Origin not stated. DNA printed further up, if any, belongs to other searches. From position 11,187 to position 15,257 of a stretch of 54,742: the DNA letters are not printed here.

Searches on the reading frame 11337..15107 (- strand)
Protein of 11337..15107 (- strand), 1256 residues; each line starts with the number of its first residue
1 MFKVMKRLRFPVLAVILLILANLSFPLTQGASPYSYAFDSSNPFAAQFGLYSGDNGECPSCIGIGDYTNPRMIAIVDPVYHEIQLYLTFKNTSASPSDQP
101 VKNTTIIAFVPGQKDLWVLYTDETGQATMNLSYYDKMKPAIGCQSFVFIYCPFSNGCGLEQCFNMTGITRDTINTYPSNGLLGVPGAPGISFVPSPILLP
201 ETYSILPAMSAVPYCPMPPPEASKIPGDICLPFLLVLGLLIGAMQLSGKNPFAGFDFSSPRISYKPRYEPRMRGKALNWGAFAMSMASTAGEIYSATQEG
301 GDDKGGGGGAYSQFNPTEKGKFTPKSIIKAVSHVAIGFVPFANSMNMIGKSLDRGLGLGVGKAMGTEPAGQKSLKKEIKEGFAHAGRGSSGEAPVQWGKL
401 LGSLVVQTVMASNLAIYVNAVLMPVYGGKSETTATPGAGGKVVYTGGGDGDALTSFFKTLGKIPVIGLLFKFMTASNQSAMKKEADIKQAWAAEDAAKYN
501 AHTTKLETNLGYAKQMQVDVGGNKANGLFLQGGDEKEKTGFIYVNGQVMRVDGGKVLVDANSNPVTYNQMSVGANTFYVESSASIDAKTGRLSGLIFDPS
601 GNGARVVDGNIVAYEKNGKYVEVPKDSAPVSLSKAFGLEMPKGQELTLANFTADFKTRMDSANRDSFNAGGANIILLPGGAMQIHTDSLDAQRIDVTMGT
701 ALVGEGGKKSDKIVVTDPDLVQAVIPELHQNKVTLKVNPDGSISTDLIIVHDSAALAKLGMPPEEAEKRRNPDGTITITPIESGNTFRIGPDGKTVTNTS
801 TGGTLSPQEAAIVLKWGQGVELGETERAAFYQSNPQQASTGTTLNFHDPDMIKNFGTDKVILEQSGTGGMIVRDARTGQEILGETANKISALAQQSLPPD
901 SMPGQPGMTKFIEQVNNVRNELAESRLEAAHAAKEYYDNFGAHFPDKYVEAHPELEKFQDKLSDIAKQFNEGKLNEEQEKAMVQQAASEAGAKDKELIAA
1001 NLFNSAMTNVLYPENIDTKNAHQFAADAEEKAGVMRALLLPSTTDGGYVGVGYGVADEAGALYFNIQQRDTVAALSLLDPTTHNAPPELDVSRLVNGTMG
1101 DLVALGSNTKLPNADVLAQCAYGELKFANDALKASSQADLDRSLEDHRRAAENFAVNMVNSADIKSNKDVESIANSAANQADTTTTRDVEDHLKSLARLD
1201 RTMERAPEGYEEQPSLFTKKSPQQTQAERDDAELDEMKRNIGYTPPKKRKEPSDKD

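Call 5: search_protein_families(library=pfam, proteins=[window:11337-15107:-], max_evalue=0.1)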
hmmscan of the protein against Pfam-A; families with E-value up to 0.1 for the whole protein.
window:11337-15107:- (1256 aa): 0 families

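Call 16: search_protein_families(library=ncbifam, proteins=[window:11337-15107:-], max_evalue=0.1)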
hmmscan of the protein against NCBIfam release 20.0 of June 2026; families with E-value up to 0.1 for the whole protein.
window:11337-15107:- (1256 aa): 1 family
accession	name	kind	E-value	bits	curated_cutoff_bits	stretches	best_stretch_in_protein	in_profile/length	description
NF001790.0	PRK00517.3-3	equivalog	0.047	13.1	269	0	862-993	116-244/262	50S ribosomal protein L11 methyltransferase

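Call 73: search_protein_families(library=pfam, proteins=[window:11337-15107:-], max_evalue=10)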
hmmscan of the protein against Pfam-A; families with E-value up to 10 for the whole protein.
window:11337-15107:- (1256 aa): 2 families
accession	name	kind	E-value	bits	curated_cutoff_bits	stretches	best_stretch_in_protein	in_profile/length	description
PF11871.13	DUF3391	-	0.48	11.4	27.8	1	1158-1240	28-110/136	Domain of unknown function (DUF3391)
PF07303.18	Occludin_ELL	-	1.3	10.3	31.2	1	929-989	6-65/101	Occludin homology domain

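Call 89: search_protein_families(library=phrogs, proteins=[window:11337-15107:-], max_evalue=0.01)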
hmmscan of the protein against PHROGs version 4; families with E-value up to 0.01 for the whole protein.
window:11337-15107:- (1256 aa): 0 families

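Call 90: search_protein_families(library=padloc, proteins=[window:11337-15107:-], max_evalue=0.01)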
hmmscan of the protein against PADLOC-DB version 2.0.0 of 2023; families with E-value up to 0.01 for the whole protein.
window:11337-15107:- (1256 aa): 0 families
